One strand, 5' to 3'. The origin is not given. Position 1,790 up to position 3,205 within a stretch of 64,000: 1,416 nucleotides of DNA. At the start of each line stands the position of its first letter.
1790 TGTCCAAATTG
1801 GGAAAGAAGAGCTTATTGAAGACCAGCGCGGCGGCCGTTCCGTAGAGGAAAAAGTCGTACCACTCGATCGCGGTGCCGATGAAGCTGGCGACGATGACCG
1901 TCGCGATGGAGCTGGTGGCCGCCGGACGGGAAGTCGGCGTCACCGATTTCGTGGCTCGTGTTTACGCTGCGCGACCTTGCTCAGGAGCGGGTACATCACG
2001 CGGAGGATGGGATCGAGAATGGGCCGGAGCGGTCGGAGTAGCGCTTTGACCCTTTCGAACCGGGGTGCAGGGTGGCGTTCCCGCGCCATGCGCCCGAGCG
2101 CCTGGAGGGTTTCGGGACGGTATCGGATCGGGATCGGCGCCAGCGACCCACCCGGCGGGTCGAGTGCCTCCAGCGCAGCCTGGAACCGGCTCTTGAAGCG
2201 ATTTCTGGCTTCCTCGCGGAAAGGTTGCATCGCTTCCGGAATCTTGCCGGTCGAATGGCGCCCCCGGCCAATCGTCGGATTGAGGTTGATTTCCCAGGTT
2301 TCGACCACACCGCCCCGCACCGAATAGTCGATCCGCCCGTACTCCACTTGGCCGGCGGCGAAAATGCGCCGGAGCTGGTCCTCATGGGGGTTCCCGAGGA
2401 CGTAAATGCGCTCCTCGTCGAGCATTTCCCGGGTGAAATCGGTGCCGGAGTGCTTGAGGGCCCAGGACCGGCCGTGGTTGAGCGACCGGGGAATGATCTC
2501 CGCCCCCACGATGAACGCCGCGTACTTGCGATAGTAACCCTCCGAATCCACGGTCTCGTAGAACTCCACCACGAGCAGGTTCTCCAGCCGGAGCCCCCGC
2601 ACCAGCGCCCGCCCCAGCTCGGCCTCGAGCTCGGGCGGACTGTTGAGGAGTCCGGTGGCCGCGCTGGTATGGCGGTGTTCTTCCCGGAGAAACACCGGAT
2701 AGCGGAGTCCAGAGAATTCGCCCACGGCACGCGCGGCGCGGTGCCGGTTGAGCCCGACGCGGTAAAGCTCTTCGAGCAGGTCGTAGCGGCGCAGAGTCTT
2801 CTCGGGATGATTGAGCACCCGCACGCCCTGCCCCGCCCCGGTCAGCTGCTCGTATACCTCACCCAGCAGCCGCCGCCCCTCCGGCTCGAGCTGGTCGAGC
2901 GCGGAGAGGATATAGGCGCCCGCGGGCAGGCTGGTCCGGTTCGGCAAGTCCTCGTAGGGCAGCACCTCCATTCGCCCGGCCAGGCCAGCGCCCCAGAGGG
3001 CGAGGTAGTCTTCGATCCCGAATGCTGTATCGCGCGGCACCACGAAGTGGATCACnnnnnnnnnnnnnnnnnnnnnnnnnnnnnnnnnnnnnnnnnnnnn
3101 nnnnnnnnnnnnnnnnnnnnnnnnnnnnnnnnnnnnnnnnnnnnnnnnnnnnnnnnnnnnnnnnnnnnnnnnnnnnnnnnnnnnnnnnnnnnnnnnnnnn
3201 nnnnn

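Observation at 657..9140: Two coupled transporter plus ATP-grasp-like cassettes: a candidate undescribed import-and-ligate system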

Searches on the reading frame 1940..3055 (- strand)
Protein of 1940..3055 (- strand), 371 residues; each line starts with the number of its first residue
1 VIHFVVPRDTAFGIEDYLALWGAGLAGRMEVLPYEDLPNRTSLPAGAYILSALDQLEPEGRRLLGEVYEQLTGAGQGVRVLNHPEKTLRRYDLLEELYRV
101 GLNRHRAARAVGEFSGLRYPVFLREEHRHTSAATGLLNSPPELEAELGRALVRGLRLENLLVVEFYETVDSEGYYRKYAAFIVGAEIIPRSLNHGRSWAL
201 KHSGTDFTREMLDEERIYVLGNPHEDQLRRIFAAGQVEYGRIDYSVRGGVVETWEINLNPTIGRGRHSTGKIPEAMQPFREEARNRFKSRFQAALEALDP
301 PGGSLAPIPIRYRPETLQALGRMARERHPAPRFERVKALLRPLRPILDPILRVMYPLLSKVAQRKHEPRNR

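Call 9: search_protein_families(library=pfam, proteins=[window:1940-3055:-], max_evalue=1)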
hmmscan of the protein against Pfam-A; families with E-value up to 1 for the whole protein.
window:1940-3055:- (371 aa): 0 families

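Call 10: search_protein_families(library=ncbifam, proteins=[window:1940-3055:-], max_evalue=1)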
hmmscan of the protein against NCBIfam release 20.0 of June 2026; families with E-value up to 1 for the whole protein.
window:1940-3055:- (371 aa): 0 families

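Call 14: find_homologous_proteins(query=A1)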
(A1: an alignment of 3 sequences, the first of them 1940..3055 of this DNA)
Query A1 (3 sequences) (371 aa, profile of the alignment): 615 proteins with E <= 0.001 among 8000 candidates; the best 120 are listed.
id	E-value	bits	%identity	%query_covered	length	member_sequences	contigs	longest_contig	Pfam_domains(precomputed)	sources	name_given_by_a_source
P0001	2.2e-203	693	100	100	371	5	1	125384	-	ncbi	-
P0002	6.1e-197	672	52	96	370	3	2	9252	-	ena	-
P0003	1.2e-194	664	92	100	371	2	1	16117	-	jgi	jgi:hypothetical protein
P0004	2.2e-194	664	53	96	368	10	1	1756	-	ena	-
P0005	1.8e-191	654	89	100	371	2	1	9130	-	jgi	jgi:hypothetical protein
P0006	3.0e-191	653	88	100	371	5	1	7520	-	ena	-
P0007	6.9e-189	646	85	100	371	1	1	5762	-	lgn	-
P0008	4.7e-185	633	50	96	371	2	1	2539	-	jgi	-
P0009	1.6e-180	618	49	96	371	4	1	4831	-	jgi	jgi:hypothetical protein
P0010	6.0e-180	616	79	99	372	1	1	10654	-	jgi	jgi:hypothetical protein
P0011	2.1e-179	614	55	97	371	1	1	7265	-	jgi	-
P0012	3.6e-171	587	51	96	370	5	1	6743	-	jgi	jgi:hypothetical protein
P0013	1.1e-169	582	52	96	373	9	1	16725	-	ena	-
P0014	3.6e-169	581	49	98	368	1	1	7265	-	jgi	-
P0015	1.2e-168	579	53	96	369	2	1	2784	-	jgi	jgi:hypothetical protein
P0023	7.2e-164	563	48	96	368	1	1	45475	-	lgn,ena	-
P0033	5.1e-152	524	61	98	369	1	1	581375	-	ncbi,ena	-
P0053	9.3e-142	490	50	98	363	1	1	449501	-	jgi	jgi:hypothetical protein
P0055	4.4e-141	488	54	98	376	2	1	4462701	-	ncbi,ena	-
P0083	1.3e-126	441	58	85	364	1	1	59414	-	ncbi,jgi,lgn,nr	ncbi:MAG TPA: hypothetical protein VGQ69_00675 [Gemmatimonadales bacterium]|jgi:hypothetical protein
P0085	1.9e-126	440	45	98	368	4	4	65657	-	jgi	jgi:hypothetical protein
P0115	6.1e-122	425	48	98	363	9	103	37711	-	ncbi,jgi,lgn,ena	ncbi:MAG TPA: hypothetical protein VIP80_12045 [Gemmatimonadales bacterium]|jgi:hypothetical protein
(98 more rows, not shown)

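Call 15: search_solved_structures(query=A1, max_evalue=10)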
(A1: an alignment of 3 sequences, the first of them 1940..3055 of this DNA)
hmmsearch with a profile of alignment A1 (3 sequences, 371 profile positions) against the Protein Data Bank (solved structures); distinct sequences matched with E-value up to 10: 4.
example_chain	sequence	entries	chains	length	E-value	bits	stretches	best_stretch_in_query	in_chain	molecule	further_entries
8qad_A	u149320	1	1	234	1.1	11.4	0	323-357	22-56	sc-apCC-6-LLIA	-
6l35_E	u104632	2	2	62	1.1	11.4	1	102-145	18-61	PsaE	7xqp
7ksq_E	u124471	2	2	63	1.3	11.1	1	102-145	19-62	PsaE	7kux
7ue2_A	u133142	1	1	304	7.6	8.6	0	278-319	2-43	RPB_PLP3_R6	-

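Call 19: search_solved_structures(query=A2, max_evalue=10, show_alignments=3)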
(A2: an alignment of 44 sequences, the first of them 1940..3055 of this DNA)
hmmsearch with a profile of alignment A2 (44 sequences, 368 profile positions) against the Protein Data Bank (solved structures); distinct sequences matched with E-value up to 10: 2.
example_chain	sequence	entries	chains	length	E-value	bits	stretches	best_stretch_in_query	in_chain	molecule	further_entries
6l35_E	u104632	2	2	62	0.77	11.9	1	95-145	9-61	PsaE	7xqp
7ksq_E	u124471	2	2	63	1.1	11.3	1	95-145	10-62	PsaE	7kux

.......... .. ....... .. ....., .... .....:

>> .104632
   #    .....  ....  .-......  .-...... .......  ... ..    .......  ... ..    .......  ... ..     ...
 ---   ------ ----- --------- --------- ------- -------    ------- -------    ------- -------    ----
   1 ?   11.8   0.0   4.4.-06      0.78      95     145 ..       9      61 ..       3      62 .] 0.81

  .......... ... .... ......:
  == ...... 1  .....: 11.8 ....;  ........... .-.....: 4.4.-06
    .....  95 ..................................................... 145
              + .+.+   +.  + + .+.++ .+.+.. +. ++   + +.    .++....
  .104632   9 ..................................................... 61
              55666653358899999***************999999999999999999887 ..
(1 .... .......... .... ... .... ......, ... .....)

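Call 21: find_encoding_contigs(protein=window:1940-3055:-, flank=10000, max_places=3)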
Protein window:1940-3055:- (371 aa): no gene with exactly this product is on record in the collection.

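Call 22: find_encoding_contigs(protein=P0001, flank=10000, max_places=3)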
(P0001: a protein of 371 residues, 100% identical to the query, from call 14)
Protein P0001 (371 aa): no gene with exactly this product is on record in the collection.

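Call 24: find_related_loci(query=A2, collection=genome_contigs, flank=8000)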
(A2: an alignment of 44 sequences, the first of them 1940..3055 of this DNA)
Query A2 (371 aa) in genome_contigs; peptide patterns used: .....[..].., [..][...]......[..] (x = any residue, [..] = any of these).
240 stretches matched a pattern; 225 encode a relative of the query (tblastn E <= 1e-3); the best 80 are kept; 80 distinct loci.
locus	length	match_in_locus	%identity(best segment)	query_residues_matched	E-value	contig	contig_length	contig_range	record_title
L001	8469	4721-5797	65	1-361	1e-146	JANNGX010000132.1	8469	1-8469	MAG: Gemmatimonadales bacterium isolate SOY_6_C_metabat_360 SOY_6_C_k141_4263380, whole genome shotgun sequence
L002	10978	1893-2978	61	1-365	4e-140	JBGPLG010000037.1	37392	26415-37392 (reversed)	MAG: Gemmatimonadota bacterium isolate OBJ_0618_7090110_268 k141_1020401_length_37392_cov_19.2000, whole genome shotgun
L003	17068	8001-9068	62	1-358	1e-137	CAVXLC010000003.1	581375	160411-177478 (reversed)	MAG: uncultured Gemmatimonadales bacterium isolate MFD05942.bin.1.38 genome assembly, contig: contig_33376, whole genome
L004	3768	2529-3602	59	1-361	1e-127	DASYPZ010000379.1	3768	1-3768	MAG TPA_asm: Gemmatimonadales bacterium isolate SMAG_U4471 k141_2584182, whole genome shotgun sequence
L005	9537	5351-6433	51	1-364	1e-113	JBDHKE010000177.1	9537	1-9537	MAG: Gemmatimonadota bacterium isolate BHB10-38_Bin_161 BHB10-38_Bin_161_scaffold_109078, whole genome shotgun sequence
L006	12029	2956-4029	51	1-361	3e-110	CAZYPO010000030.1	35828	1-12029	MAG TPA_asm: uncultured Gemmatimonas sp. isolate SRP119689_co1_89 genome assembly, contig: NODE_1434_length_35828_cov_21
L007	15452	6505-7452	58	1-316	3e-109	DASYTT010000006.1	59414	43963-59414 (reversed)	MAG TPA_asm: Gemmatimonadales bacterium isolate SMAG_U4574 k141_5730, whole genome shotgun sequence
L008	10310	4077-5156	48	1-363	7e-107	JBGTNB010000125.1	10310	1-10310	MAG: Gemmatimonadaceae bacterium isolate JTS-RE378 k141_1623306, whole genome shotgun sequence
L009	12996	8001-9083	49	1-364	1e-104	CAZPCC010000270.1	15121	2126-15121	MAG TPA_asm: uncultured Gemmatimonadaceae bacterium isolate binchicken_co31_226 genome assembly, contig: k141_4216036, w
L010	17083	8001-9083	50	1-364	1e-102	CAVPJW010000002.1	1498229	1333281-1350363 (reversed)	MAG: uncultured Acidobacteriota bacterium isolate MFD10007.bin.1.176 genome assembly, contig: contig_13994, whole genome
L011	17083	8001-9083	49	1-363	1e-101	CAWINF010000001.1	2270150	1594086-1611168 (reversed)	MAG: uncultured Acidobacteriota bacterium isolate MFD04944.bin.1.105 genome assembly, contig: contig_21983, whole genome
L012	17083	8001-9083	50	1-365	2e-100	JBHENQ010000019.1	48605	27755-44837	MAG: Gemmatimonadaceae bacterium isolate S5_bin.2.orig S5_k141_1809803, whole genome shotgun sequence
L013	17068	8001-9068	48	1-354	4e-99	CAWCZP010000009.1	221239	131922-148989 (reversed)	MAG: uncultured Acidobacteriota bacterium isolate MFD09206.bin.2.100 genome assembly, contig: contig_1970, whole genome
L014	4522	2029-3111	47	1-364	2e-99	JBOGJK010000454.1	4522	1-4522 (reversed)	MAG: Thermoanaerobaculia bacterium isolate H1-B1_metabat2.bin.190_sub k127_2380399, whole genome shotgun sequence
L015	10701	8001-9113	46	1-365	4e-98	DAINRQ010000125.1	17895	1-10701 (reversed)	MAG TPA_asm: Gemmatimonadaceae bacterium isolate CTOTU27634 NODE_834_length_17895_cov_14.329652, whole genome shotgun se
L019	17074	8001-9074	51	1-358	9e-97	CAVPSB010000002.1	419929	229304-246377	MAG: uncultured Candidatus Rokubacteria bacterium isolate MFD10007.bin.2.196 genome assembly, contig: contig_10793, whol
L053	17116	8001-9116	41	1-364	3e-78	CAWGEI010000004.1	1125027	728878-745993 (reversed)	MAG: uncultured Acidobacteriota bacterium isolate MFD01916.bin.2.105 genome assembly, contig: contig_5003, whole genome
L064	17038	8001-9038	37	1-360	7e-71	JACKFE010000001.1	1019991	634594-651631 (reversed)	MAG: Nitrospiraceae bacterium isolate HK-STAS-NITR-1 HK-STAS-NITR-1_1, whole genome shotgun sequence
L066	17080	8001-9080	40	1-360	7e-68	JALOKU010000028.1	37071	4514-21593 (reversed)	MAG: Vicinamibacterales bacterium isolate Prado007 scaffold_801, whole genome shotgun sequence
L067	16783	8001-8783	46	1-262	9e-68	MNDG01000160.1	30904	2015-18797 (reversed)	MAG: Acidobacteriales bacterium 13_2_20CM_55_8 13_2_20cm_scaffold_2574, whole genome shotgun sequence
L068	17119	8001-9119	36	1-344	2e-65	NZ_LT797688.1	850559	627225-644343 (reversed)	Planktothrix sp. PCC 11201 isolate BBR_PRJEB10991, whole genome shotgun sequence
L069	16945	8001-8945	44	1-314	1e-72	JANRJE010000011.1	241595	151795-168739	MAG: Gemmatimonadales bacterium isolate bins.158 k141_2518907, whole genome shotgun sequence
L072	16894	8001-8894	38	1-306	3e-62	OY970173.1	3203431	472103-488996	MAG: Candidatus Latescibacteria bacterium isolate MFD02242.bin.1.32 genome assembly, chromosome: 1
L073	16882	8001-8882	39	1-302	7e-62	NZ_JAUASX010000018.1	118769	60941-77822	Solimonas sp. SE-A11 contig18, whole genome shotgun sequence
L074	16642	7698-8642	39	1-315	7e-61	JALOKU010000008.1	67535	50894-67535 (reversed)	MAG: Vicinamibacterales bacterium isolate Prado007 scaffold_173, whole genome shotgun sequence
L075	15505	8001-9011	34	1-354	5e-62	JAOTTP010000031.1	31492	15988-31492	MAG: Nitrospirota bacterium isolate 13_July_SF_Bin24 13_July_SF_Bin24_scaffold_386_c1, whole genome shotgun sequence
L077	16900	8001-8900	42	1-299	9e-61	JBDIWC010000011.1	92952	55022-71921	MAG: Gemmatimonadales bacterium isolate Bin_42 NODE_160_length_92952_cov_12.966798, whole genome shotgun sequence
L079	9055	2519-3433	37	1-310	9e-60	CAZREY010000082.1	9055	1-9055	MAG TPA_asm: uncultured Thiobacillus sp. isolate SRP278314_co2_103 genome assembly, contig: NODE_10589_length_9055_cov_4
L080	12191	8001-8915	39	1-312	1e-59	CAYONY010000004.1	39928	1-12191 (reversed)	MAG TPA_asm: uncultured Fimbriimonadaceae bacterium isolate SRP287453_co1_201 genome assembly, contig: NODE_1571_length_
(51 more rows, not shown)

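Call 28: predict_structure(alignment_id=A2)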
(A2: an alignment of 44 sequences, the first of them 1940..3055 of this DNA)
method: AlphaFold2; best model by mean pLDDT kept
length: 371 residues; sequences in the alignment: 44
mean_pLDDT: 89.0   pTM: 0.87
mean pLDDT of the five models: 89.0, 88.6, 88.2, 88.1, 87.1
residues with pLDDT >= 90: 235; 70-90: 114; 50-70: 21; < 50: 1
segments of 3 or more residues with pLDDT < 50: none
pLDDT, mean of each block of 10 residues (from residue 1): 93 84 82 97 95 95 98 88 96 94 94 92 88 91 94 90 88 93 97 89 85 93 97 97 93 91 61 83 92 90 84 97 83 70 85 84 75 41
secondary structure, 60 per line:
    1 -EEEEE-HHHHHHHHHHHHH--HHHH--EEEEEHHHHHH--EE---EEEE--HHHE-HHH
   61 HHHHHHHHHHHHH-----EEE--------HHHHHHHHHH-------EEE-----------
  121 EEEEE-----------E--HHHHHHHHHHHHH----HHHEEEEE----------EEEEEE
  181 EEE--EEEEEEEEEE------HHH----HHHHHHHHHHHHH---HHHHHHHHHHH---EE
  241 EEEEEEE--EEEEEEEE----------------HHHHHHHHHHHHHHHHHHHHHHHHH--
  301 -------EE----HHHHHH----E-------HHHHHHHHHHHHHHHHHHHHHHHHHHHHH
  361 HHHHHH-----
elements in order: E2-6 H8-20 H23-26 E29-33 H34-39 E47-50 H58-73 E79-81 H90-99 E107-109 E121-125 H140-152 E160-164 E175-183 E186-195 H209-221 H225-235 E239-247 E250-257 H274-298 H314-319 H332-366

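Call 33: search_protein_families(library=pfam, proteins=[L012:2356-3237:+, L012:3245-4843:+, L012:4859-6193:+, L012:6190-8004:+, L012:8001-9101:+, L012:9123-10538:+, L012:11146-12111:+, L053:9219-10055:+], max_evalue=0.01)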
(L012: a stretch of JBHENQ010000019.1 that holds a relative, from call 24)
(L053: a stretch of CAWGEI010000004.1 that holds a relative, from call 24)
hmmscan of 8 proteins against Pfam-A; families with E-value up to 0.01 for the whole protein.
L012:2356-3237:+ (293 aa): 1 family
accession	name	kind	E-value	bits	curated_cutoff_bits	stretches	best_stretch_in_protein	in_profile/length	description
PF00535.33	Glycos_transf_2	-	3.9e-08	33.8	23.3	1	5-131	1-126/168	Glycosyl transferase family 2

L012:3245-4843:+ (532 aa): 1 family
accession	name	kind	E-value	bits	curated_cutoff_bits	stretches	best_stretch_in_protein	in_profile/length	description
PF01663.27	Phosphodiest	-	4.4e-20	73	23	1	6-273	1-224/342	Type I phosphodiesterase / nucleotide pyrophosphatase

L012:4859-6193:+ (444 aa): 1 family
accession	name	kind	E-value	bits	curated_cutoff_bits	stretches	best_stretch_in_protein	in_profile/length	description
PF00375.23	SDF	-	3.5e-69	234.1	27.9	1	16-422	1-386/387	Sodium:dicarboxylate symporter family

L012:6190-8004:+ (604 aa): 5 families
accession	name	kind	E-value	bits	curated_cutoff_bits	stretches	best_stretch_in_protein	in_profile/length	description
PF00005.33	ABC_tran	-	6.5e-34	117.9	25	1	362-511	1-137/137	ABC transporter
PF00664.28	ABC_membrane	-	5.6e-19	69.3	28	1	30-300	12-273/274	ABC transporter transmembrane region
PF13191.12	AAA_16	-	0.0014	19.6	32.6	1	373-478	25-104/167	AAA ATPase domain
PF02463.25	SMC_N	-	0.0023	17.8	40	0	482-551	136-209/220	RecF/RecN/SMC N terminal domain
PF13401.12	AAA_22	-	0.0083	16.9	27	0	377-399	10-32/130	AAA domain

L012:8001-9101:+ (366 aa): 0 families

L012:9123-10538:+ (471 aa): 2 families
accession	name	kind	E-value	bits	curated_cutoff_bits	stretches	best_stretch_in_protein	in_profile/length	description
PF01979.26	Amidohydro_1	-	1.2e-25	90.9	25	1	84-442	1-343/345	Amidohydrolase family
PF07969.17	Amidohydro_3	-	1.9e-16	61.1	29.7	2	340-427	356-451/472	Amidohydrolase family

L012:11146-12111:+ (321 aa): 1 family
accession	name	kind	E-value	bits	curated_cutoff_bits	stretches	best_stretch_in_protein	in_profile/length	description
PF11138.13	DUF2911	-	1.4e-33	116.2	27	1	56-199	2-145/145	Protein of unknown function (DUF2911)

L053:9219-10055:+ (278 aa): 0 families

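Call 36: search_protein_families(library=pfam, alignment_id=A2, max_evalue=10)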
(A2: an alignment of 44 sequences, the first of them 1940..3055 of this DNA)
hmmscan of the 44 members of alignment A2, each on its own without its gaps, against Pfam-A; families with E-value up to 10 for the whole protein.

A. member 1, window:1940-3055:- (371 aa): 0 families

B. families by the number of members that match (of 44 scanned): 10 families
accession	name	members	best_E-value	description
PF11795.13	DUF3322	1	0.01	Uncharacterized protein conserved in bacteria N-term (DUF3322)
PF13466.11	STAS_2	1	0.045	STAS domain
PF10006.14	DUF2249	1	0.068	Uncharacterized conserved protein (DUF2249)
PF05456.16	eIF_4EBP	1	0.075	Eukaryotic translation initiation factor 4E binding protein (EIF4EBP)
PF21836.2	DUF6895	1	0.091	Domain of unknown function (DUF6895)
PF22687.1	BRCA2_TR2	1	0.17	BRCA2 TR2 domain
PF09376.16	NurA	1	0.19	NurA domain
PF22371.1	P7_N_core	1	0.22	Core protein P7, N-terminal core domain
PF22181.1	TarS_linker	1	0.62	Glycosyl transferase TarS linker domain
PF17940.6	TetR_C_31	1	2.3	Tetracyclin repressor-like, C-terminal domain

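Call 38: search_protein_families(library=pfam, proteins=[L064:4246-6108:+, L064:6171-7877:+, L075:4262-6160:+, L075:6081-7904:+, L019:5497-7161:+, L066:6153-7679:+, L066:9040-10623:+, L077:8951-10483:+, L069:9119-10486:+, L073:6456-7751:+], max_evalue=0.001)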
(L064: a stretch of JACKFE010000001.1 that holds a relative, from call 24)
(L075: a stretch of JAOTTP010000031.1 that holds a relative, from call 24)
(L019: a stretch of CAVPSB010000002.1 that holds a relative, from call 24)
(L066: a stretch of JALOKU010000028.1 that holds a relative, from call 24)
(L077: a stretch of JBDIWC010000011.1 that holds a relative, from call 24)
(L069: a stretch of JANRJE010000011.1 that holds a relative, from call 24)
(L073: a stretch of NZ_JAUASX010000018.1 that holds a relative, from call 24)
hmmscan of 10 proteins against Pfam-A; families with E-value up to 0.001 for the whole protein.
L064:4246-6108:+ (620 aa): 6 families
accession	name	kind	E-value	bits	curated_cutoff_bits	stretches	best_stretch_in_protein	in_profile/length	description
PF00005.33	ABC_tran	-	2.5e-34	119.2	25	1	391-545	1-137/137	ABC transporter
PF00664.28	ABC_membrane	-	2.2e-13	51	28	1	55-325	5-270/274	ABC transporter transmembrane region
PF13304.12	AAA_21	-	1.9e-09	38.4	27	1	517-572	238-296/304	AAA domain, putative AbiEii toxin, Type IV TA system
PF02463.25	SMC_N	-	5.4e-05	23.2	40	0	406-586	29-210/220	RecF/RecN/SMC N terminal domain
PF13401.12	AAA_22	-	6.5e-05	23.7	27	1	404-562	8-110/130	AAA domain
PF09818.15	ABC_ATPase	-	0.00013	21.5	23.2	0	490-545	134-186/283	P-loop domain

L064:6171-7877:+ (568 aa): 4 families
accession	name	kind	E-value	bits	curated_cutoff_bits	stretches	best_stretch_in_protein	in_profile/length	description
PF00535.33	Glycos_transf_2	-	1.5e-33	116.5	23.3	2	267-388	1-126/168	Glycosyl transferase family 2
PF13641.12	Glyco_tranf_2_3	-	1.5e-09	38.7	27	1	264-462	1-214/230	Glycosyltransferase like family 2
PF13704.12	Glyco_tranf_2_4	-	2.5e-07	31.5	27.5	1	31-105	17-88/98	Glycosyl transferase family 2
PF13632.12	Glyco_trans_2_3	-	1.3e-05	25.5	27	0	353-545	10-182/198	Glycosyl transferase family group 2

L075:4262-6160:+ (632 aa): 6 families
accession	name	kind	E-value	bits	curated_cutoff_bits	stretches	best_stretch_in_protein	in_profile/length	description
PF00005.33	ABC_tran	-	5.3e-34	118.2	25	1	393-547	1-137/137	ABC transporter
PF00664.28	ABC_membrane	-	2.7e-15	57.2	28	1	56-329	5-272/274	ABC transporter transmembrane region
PF13304.12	AAA_21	-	1.1e-09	39.3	27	1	517-574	236-296/304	AAA domain, putative AbiEii toxin, Type IV TA system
PF09818.15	ABC_ATPase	-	6.2e-06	25.9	23.2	1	481-547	123-186/283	P-loop domain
PF02463.25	SMC_N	-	0.00021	21.3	40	0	518-587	136-209/220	RecF/RecN/SMC N terminal domain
PF13175.12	AAA_15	-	0.00065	19.9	32.1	0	402-457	23-83/374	AAA ATPase domain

L075:6081-7904:+ (607 aa): 3 families
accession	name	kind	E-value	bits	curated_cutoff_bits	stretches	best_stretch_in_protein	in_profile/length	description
PF00535.33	Glycos_transf_2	-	6.7e-33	114.4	23.3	2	298-418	1-125/168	Glycosyl transferase family 2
PF13641.12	Glyco_tranf_2_3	-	9.8e-08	32.7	27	1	295-493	1-214/230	Glycosyltransferase like family 2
PF13704.12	Glyco_tranf_2_4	-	8.2e-06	26.7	27.5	1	63-137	19-89/98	Glycosyl transferase family 2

L019:5497-7161:+ (554 aa): 5 families
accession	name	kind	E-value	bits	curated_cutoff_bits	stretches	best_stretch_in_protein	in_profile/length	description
PF00005.33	ABC_tran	-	9.6e-32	110.9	25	1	329-483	2-137/137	ABC transporter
PF13304.12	AAA_21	-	4.9e-11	43.7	27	1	452-515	235-301/304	AAA domain, putative AbiEii toxin, Type IV TA system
PF12399.14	BCA_ABC_TP_C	-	2.3e-08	33.9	25.5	1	532-553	2-23/27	Branched-chain amino acid ATP-binding cassette transporter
PF13476.12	AAA_23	-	7.4e-05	23.9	27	1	340-362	21-43/201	AAA domain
PF13555.12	AAA_29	-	0.00029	20.9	27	1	339-371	23-54/61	P-loop containing region of AAA domain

L066:6153-7679:+ (508 aa): 0 families

L066:9040-10623:+ (527 aa): 0 families

L077:8951-10483:+ (510 aa): 2 families
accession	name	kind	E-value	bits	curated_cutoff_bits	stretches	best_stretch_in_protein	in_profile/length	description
PF13520.12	AA_permease_2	-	1e-56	193.1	27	1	79-491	1-419/427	Amino acid permease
PF00324.27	AA_permease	-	1.9e-26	93.2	24.6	1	88-438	6-373/470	Amino acid permease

L069:9119-10486:+ (455 aa): 2 families
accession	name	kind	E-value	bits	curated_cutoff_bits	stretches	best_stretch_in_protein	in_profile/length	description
PF13520.12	AA_permease_2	-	2.2e-57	195.4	27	1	24-423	1-407/427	Amino acid permease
PF00324.27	AA_permease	-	1.3e-22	80.6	24.6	1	32-383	5-373/470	Amino acid permease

L073:6456-7751:+ (431 aa): 1 family
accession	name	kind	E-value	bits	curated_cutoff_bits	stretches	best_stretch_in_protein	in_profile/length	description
PF07396.17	Porin_O_P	-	6.2e-60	203.8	20.9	1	82-430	8-369/370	Phosphate-selective porin O and P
